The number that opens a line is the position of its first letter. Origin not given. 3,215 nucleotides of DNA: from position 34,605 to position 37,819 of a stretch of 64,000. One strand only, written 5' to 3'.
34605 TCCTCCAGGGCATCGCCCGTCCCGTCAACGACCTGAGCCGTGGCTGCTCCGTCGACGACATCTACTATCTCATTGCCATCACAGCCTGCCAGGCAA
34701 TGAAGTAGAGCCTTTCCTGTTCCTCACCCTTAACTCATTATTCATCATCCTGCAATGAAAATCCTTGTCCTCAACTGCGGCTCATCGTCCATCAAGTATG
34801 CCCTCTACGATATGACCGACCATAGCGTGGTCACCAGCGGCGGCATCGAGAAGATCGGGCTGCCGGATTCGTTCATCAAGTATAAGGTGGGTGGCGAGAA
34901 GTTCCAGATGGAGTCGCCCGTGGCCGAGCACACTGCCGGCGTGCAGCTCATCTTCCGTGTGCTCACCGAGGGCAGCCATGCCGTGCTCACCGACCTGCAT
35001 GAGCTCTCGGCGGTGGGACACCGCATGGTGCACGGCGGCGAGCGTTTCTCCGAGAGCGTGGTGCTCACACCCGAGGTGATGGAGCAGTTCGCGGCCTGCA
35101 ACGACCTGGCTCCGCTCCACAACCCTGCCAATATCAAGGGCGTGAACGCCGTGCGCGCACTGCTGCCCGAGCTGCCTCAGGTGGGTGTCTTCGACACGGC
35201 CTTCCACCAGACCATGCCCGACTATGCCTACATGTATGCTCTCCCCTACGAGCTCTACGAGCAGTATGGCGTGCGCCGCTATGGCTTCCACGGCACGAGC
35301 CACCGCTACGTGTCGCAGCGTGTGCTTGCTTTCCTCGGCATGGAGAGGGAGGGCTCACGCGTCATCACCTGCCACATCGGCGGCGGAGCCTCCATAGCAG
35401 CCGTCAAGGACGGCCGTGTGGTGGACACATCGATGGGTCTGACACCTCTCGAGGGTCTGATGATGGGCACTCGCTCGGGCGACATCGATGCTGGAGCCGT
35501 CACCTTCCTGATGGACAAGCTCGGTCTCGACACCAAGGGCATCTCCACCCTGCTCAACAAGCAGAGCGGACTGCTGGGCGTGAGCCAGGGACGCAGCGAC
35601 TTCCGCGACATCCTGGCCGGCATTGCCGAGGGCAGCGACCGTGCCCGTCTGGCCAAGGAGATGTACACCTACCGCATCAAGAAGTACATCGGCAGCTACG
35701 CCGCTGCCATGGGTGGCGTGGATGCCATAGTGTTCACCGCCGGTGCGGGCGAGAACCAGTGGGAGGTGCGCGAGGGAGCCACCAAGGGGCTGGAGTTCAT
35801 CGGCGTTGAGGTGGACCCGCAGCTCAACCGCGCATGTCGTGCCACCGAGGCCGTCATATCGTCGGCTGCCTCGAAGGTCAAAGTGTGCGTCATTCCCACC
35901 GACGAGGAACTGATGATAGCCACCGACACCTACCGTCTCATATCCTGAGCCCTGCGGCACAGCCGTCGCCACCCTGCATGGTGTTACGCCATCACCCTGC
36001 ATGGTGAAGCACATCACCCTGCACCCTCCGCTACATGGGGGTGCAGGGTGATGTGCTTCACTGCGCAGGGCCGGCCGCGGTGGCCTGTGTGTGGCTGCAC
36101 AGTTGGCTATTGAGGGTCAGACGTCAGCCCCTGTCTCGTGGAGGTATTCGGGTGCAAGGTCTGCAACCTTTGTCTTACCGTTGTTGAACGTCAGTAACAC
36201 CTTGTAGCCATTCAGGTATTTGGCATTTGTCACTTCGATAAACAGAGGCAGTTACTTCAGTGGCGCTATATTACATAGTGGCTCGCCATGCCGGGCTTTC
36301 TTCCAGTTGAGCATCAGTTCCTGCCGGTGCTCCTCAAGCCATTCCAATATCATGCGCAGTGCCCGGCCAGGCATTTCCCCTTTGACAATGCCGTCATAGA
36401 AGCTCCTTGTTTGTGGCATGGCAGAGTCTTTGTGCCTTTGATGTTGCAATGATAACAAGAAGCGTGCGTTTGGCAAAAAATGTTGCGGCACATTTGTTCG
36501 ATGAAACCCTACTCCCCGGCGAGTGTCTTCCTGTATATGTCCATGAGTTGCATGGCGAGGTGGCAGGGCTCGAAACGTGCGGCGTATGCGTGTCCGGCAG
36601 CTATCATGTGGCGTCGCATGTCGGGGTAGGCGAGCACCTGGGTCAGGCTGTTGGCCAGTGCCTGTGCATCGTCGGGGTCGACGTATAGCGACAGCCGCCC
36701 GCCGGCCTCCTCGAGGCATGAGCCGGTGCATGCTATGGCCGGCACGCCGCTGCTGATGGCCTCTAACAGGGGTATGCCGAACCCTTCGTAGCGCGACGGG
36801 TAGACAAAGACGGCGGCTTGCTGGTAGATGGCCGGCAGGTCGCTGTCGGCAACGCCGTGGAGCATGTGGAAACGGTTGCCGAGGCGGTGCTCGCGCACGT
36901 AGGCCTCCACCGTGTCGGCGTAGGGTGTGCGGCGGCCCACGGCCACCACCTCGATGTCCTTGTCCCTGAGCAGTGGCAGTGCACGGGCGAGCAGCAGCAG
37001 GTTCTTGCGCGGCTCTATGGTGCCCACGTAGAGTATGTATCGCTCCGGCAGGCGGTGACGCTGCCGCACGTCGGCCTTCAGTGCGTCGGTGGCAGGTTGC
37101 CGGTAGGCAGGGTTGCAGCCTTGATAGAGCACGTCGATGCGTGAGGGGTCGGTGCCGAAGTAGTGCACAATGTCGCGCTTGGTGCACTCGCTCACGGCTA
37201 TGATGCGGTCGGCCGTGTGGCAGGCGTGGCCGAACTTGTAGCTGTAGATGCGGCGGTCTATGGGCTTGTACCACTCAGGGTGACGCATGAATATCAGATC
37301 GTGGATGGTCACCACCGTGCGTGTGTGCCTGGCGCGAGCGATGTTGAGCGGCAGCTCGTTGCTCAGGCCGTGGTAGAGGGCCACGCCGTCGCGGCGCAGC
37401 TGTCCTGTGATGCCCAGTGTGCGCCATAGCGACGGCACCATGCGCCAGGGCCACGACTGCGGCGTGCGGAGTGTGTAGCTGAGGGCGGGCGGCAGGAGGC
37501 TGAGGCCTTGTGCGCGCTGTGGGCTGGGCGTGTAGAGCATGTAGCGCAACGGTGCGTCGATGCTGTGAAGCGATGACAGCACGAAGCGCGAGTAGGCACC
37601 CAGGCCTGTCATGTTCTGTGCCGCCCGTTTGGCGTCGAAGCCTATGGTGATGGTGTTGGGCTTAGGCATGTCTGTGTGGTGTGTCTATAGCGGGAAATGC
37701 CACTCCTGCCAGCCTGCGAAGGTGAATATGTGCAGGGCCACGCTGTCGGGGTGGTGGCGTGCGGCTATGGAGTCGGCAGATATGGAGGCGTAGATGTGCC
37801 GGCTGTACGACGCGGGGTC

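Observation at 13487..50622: Intergenic repeat family with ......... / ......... core and strict 22-23 bp phasing at five loci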

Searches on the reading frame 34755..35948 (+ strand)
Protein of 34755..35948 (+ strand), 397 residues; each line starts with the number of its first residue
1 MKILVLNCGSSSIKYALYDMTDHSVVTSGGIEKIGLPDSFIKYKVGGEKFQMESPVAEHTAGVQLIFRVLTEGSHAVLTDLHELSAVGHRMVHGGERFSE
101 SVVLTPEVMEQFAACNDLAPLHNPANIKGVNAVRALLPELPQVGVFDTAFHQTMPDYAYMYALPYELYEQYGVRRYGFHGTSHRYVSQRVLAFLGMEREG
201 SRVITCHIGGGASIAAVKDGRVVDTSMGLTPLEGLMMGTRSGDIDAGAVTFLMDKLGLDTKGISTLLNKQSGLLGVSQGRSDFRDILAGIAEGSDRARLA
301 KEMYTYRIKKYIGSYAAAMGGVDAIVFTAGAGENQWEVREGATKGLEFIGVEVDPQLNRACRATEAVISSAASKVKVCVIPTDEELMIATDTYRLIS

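Call 12: search_protein_families(library=pfam, proteins=[window:34755-35948:+])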
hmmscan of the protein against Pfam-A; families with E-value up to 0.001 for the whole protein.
window:34755-35948:+ (397 aa): 1 family
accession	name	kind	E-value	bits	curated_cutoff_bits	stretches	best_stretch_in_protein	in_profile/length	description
PF00871.23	Acetate_kinase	-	2.3e-152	507.6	22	1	2-389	1-391/392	Acetokinase family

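Call 15: find_encoding_contigs(protein=window:34755-35948:+, flank=10000, max_places=10)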
Protein window:34755-35948:+ (397 aa): 4 contigs read that carry it; 1 place shown.
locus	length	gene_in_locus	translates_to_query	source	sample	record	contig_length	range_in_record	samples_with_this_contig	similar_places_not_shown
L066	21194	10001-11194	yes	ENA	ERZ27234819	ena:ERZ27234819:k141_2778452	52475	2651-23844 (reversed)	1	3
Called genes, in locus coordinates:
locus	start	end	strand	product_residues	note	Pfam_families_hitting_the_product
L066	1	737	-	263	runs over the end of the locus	PF14622:Ribonucleas_3_3, PF22935:RM44_endonuclase (weak), PF00636:Ribonuclease_3, PF00035:dsrm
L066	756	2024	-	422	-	PF00109:ketoacyl-synt, PF00108:Thiolase_N (faint), PF02801:Ketoacyl-synt_C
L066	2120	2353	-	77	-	PF00550:PP-binding, PF14573:PP-binding_2 (faint)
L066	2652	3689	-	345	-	PF00389:2-Hacid_dh, PF02826:2-Hacid_dh_C, PF11890:DUF3410 (weak)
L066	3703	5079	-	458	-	PF01225:Mur_ligase, PF08245:Mur_ligase_M, PF02875:Mur_ligase_C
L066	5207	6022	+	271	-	PF00809:Pterin_bind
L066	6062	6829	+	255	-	PF19293:CdaA_N, PF02457:DAC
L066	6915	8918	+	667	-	PF03169:OPT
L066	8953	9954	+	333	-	PF01515:PTA_PTB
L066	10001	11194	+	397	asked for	PF00871:Acetate_kinase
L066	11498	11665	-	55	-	PF13711:DUF4160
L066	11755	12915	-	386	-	PF13579:Glyco_trans_4_4, PF13439:Glyco_transf_4, PF20706:GT4-conflict, PF00534:Glycos_transf_1, PF13692:Glyco_trans_1_4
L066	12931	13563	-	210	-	PF17415:NigD_C (weak)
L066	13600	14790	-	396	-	-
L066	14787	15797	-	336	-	PF01820:Dala_Dala_lig_N, PF02222:ATP-grasp, PF07478:Dala_Dala_lig_C, PF13535:ATP-grasp_4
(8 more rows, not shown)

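Call 23: find_homologous_proteins(query=window:34755-35948:+, max_evalue=1e-100)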
Query window:34755-35948:+ (397 aa): 8000 proteins with E <= 1e-100 among 8000 candidates; the best 120 are listed.
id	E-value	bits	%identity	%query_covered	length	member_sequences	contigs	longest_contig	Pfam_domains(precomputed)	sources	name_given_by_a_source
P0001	4.1e-261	884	100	100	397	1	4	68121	PF00871.24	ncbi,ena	-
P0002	1.2e-233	794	88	100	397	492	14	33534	PF00871.24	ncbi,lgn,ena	-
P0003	1.8e-232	790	88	100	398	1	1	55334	PF00871.24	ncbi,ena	-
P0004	2.4e-232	789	88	100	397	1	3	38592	PF00871.24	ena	-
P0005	4.7e-232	788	88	100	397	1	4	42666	PF00871.24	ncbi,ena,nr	ncbi:MAG: acetate kinase [Bacteroidaceae bacterium]|nr:acetate kinase [Bacteroidaceae bacterium]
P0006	6.4e-232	788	88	100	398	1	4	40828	PF00871.24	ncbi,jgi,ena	jgi:acetate kinase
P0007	3.4e-225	766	86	100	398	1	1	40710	PF00871.24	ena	-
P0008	1.9e-224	763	84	100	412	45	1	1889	PF00871.24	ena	-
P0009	2.8e-224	763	85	100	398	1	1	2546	PF00871.24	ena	-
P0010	1.6e-221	754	84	100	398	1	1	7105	PF00871.24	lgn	-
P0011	9.8e-221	751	84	100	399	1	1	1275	PF00871.24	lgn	-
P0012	1.8e-219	747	83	99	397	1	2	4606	PF00871.24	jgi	-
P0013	2.7e-219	746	84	100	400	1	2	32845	PF00871.24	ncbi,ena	-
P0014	2.7e-219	746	84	100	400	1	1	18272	PF00871.24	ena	-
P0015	4.2e-219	746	84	100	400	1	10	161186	PF00871.24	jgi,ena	-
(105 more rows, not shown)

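Call 24: find_encoding_contigs(protein=P0003, flank=10000, max_places=3)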
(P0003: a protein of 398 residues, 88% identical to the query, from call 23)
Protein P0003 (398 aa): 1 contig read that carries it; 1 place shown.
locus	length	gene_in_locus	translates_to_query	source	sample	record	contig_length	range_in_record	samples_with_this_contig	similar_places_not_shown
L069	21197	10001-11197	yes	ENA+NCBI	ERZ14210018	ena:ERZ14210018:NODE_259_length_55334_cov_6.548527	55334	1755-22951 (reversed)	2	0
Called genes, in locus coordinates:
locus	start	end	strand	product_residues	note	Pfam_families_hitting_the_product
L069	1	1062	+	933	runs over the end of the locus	-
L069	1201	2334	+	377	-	PF13505:OMP_b-brl (faint), PF00691:OmpA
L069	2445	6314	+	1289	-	PF19886:DUF6359, PF26182:Ig_NUP210_5th (faint), PF26918:Ig_Eae (faint), PF02368:Big_2 (weak), PF13004:BACON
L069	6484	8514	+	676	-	PF03169:OPT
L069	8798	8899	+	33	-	-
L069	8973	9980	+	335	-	PF01515:PTA_PTB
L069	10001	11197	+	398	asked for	PF00871:Acetate_kinase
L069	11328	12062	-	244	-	-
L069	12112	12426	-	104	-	PF01883:FeS_assembly_P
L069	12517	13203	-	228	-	PF20582:UPF0758_N, PF04002:RadC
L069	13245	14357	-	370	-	PF00535:Glycos_transf_2, PF10111:Glyco_tranf_2_2 (weak), PF13641:Glyco_tranf_2_3, PF13632:Glyco_trans_2_3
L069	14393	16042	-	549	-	PF03583:LIP (weak)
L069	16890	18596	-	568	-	PF00135:COesterase, PF20434:BD-FAE, PF07859:Abhydrolase_3 (weak)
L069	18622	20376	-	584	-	PF07969:Amidohydro_3, PF01979:Amidohydro_1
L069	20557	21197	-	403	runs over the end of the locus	PF12833:HTH_18, PF00165:HTH_AraC (weak)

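Call 25: find_encoding_contigs(protein=P0005, flank=10000, max_places=3)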
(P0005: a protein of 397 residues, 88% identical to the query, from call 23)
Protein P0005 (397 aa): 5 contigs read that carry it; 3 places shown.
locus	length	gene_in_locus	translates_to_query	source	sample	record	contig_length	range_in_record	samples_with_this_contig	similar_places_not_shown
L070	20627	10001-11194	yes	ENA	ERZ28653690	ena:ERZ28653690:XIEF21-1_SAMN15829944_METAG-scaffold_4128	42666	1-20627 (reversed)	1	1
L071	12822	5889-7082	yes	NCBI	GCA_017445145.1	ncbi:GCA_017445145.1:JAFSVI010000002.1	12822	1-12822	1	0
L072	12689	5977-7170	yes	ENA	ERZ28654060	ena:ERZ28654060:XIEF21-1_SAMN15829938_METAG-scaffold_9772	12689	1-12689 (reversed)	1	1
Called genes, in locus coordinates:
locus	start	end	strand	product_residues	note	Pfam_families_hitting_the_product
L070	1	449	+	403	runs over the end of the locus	PF00583:Acetyltransf_1 (faint)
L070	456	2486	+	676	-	PF02518:HATPase_c, PF00204:DNA_gyraseB, PF01751:Toprim, PF00986:DNA_gyraseB_C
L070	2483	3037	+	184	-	PF01467:CTP_transf_like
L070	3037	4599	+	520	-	PF22694:CtpB_N-like (weak), PF00595:PDZ (weak), PF13180:PDZ_2, PF17820:PDZ_6, PF03572:Peptidase_S41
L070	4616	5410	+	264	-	PF00303:Thymidylat_synt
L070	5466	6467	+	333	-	PF00186:DHFR_1, PF00293:NUDIX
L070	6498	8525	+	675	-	PF03169:OPT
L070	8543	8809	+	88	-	PF20482:DUF6722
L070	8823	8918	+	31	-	-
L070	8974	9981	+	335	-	PF01515:PTA_PTB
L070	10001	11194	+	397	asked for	PF00871:Acetate_kinase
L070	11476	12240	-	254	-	-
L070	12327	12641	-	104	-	PF01883:FeS_assembly_P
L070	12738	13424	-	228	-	PF20582:UPF0758_N, PF04002:RadC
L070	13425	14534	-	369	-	PF00535:Glycos_transf_2, PF13641:Glyco_tranf_2_3, PF13506:Glyco_transf_21 (weak), PF13632:Glyco_trans_2_3 (weak)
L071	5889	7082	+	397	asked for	PF00871:Acetate_kinase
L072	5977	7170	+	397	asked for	PF00871:Acetate_kinase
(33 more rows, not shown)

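Call 26: find_encoding_contigs(protein=P0015, flank=10000, max_places=3)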
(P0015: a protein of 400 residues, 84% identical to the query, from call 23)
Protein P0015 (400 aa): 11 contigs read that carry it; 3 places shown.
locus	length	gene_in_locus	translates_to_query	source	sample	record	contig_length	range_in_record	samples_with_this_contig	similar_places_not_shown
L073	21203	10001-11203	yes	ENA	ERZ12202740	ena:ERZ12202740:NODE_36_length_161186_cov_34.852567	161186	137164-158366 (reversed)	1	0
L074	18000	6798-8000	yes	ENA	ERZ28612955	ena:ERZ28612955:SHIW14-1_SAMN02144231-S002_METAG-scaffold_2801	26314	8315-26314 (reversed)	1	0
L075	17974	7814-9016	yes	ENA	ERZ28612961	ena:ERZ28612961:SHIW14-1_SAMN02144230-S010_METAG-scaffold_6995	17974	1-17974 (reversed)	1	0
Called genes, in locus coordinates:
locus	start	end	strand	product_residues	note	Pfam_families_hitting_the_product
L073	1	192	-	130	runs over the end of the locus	PF04892:VanZ-LLP1 (weak)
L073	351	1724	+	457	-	PF00209:SNF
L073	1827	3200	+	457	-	PF00209:SNF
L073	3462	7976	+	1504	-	PF02368:Big_2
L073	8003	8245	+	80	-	-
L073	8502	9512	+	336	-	PF01515:PTA_PTB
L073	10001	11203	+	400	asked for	PF00871:Acetate_kinase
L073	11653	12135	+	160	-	-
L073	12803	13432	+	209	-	PF13505:OMP_b-brl (weak), PF13568:OMP_b-brl_2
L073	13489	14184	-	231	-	PF00849:PseudoU_synth_2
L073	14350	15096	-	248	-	PF00106:adh_short, PF08659:KR, PF13561:adh_short_C2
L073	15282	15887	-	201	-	PF00440:TetR_N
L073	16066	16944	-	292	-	PF13539:Peptidase_M15_4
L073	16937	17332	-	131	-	PF13308:YARHG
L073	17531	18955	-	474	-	PF18073:Zn_ribbon_LapB, PF13481:AAA_25, PF03796:DnaB_C (faint), PF06745:ATPase, PF00004:AAA (weak), PF13541:ChlI, PF05362:Lon_C (weak)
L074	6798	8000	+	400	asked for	PF00871:Acetate_kinase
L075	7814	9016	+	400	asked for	PF00871:Acetate_kinase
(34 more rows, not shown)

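Call 64: find_encoding_contigs(protein=P0002, flank=10000, max_places=2)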
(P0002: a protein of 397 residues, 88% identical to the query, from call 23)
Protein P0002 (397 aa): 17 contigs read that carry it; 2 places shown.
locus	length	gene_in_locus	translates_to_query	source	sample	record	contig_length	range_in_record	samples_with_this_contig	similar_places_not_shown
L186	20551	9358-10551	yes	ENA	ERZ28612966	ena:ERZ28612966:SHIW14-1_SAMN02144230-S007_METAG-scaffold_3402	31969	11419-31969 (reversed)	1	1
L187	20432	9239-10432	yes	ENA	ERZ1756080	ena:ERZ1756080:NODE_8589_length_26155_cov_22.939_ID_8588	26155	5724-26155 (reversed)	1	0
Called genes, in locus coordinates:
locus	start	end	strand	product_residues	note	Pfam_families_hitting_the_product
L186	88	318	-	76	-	PF13612:DDE_Tnp_1_3, PF01609:DDE_Tnp_1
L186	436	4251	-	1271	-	-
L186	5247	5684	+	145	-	-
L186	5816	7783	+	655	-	PF03169:OPT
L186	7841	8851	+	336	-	PF01515:PTA_PTB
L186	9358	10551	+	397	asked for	PF00871:Acetate_kinase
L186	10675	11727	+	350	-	PF00535:Glycos_transf_2, PF10111:Glyco_tranf_2_2 (weak), PF13641:Glyco_tranf_2_3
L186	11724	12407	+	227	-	PF20582:UPF0758_N, PF04002:RadC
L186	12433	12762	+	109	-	PF01883:FeS_assembly_P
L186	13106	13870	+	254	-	-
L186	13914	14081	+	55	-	-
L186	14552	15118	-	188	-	PF08207:EFP_N, PF01132:EFP, PF09285:Elong-fact-P_C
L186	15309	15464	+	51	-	PF00468:Ribosomal_L34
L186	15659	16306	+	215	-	PF03793:PASTA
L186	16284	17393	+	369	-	PF01479:S4 (weak), PF00849:PseudoU_synth_2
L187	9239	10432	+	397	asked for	PF00871:Acetate_kinase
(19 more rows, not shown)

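Call 65: find_encoding_contigs(protein=P0006, flank=10000, max_places=2)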
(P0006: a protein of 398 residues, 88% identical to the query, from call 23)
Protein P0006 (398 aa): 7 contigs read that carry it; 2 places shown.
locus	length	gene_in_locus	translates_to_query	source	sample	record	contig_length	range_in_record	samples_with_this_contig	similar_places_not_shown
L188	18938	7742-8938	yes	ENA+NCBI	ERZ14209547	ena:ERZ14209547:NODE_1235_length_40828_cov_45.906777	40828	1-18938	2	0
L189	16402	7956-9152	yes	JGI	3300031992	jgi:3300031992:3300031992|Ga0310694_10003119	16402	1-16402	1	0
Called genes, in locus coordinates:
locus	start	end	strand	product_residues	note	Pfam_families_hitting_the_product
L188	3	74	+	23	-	?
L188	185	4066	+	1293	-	PF19886:DUF6359, PF26182:Ig_NUP210_5th (faint), PF26918:Ig_Eae (faint), PF02368:Big_2 (weak), PF13004:BACON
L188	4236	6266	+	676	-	PF03169:OPT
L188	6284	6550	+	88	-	PF20482:DUF6722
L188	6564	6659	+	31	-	-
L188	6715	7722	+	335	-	PF01515:PTA_PTB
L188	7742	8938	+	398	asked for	PF00871:Acetate_kinase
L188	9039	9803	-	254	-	-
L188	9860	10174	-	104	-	PF01883:FeS_assembly_P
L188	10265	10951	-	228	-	PF20582:UPF0758_N, PF04002:RadC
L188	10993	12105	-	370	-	PF00535:Glycos_transf_2, PF10111:Glyco_tranf_2_2 (weak), PF13641:Glyco_tranf_2_3, PF13632:Glyco_trans_2_3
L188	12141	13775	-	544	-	PF03583:LIP (weak)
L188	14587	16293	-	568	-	PF00135:COesterase, PF20434:BD-FAE, PF07859:Abhydrolase_3 (weak)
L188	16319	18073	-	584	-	PF07969:Amidohydro_3, PF01979:Amidohydro_1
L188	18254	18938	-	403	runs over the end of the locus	PF12833:HTH_18, PF00165:HTH_AraC (weak)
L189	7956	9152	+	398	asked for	PF00871:Acetate_kinase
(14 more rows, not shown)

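Call 66: find_encoding_contigs(protein=P0007, flank=10000, max_places=2)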
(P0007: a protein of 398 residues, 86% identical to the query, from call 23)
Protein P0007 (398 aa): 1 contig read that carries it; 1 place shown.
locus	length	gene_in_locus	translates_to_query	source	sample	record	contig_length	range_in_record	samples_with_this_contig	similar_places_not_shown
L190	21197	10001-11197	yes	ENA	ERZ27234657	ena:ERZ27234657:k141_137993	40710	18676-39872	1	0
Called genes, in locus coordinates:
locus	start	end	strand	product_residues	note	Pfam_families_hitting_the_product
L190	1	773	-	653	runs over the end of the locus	PF13205:Big_5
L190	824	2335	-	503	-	PF03321:GH3, PF23571:GH3_M, PF23572:GH3_C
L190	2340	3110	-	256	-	PF22935:RM44_endonuclase (weak), PF14622:Ribonucleas_3_3, PF00636:Ribonuclease_3, PF00035:dsrm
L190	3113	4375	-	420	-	PF00109:ketoacyl-synt, PF00108:Thiolase_N (faint), PF02801:Ketoacyl-synt_C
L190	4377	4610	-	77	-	PF00550:PP-binding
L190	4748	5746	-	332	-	PF00389:2-Hacid_dh, PF02826:2-Hacid_dh_C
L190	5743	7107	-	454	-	PF01225:Mur_ligase, PF08245:Mur_ligase_M, PF02875:Mur_ligase_C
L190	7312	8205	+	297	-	PF00809:Pterin_bind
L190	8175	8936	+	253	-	PF19293:CdaA_N, PF02457:DAC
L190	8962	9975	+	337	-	PF01515:PTA_PTB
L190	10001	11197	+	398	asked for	PF00871:Acetate_kinase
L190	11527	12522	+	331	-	PF00535:Glycos_transf_2, PF10111:Glyco_tranf_2_2 (weak), PF13506:Glyco_transf_21 (faint), PF13641:Glyco_tranf_2_3, PF13632:Glyco_trans_2_3 (weak)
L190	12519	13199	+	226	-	PF20582:UPF0758_N, PF04002:RadC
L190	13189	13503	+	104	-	PF01883:FeS_assembly_P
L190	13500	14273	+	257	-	-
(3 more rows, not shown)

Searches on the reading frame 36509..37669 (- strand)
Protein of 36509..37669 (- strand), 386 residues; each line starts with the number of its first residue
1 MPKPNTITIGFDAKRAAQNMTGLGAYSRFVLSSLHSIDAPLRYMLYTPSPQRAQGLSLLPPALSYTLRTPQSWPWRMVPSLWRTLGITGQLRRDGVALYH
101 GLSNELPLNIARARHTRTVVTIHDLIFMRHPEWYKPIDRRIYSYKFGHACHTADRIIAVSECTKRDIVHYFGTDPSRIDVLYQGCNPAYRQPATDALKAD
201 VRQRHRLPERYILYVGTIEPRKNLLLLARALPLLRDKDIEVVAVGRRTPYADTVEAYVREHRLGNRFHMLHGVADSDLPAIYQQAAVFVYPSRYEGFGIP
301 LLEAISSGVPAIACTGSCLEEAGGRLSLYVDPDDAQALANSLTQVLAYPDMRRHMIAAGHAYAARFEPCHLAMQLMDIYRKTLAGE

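Call 12: search_protein_families(library=pfam, proteins=[window:36509-37669:-])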
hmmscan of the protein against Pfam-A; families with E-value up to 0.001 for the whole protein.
window:36509-37669:- (386 aa): 6 families
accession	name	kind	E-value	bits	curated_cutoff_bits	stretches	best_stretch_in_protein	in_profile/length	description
PF00534.26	Glycos_transf_1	-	2.5e-30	105.7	26.4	1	205-359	11-169/172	Glycosyl transferases group 1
PF13692.12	Glyco_trans_1_4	-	3.1e-26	92.8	27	1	210-346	2-140/142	Glycosyl transferases group 1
PF13439.12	Glyco_transf_4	-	2.9e-13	50.6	28.5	1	70-187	47-168/170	Glycosyltransferase Family 4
PF13579.12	Glyco_trans_4_4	-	1.2e-08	35.9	29.7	1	68-182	46-156/158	Glycosyl transferase 4-like domain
PF20706.3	GT4-conflict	-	7.4e-08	32.2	26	1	191-317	178-314/385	Family 4 Glycosyltransferase in conflict systems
PF13524.12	Glyco_trans_1_2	-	4.4e-05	23.9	25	1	239-376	15-143/144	Glycosyl transferase-like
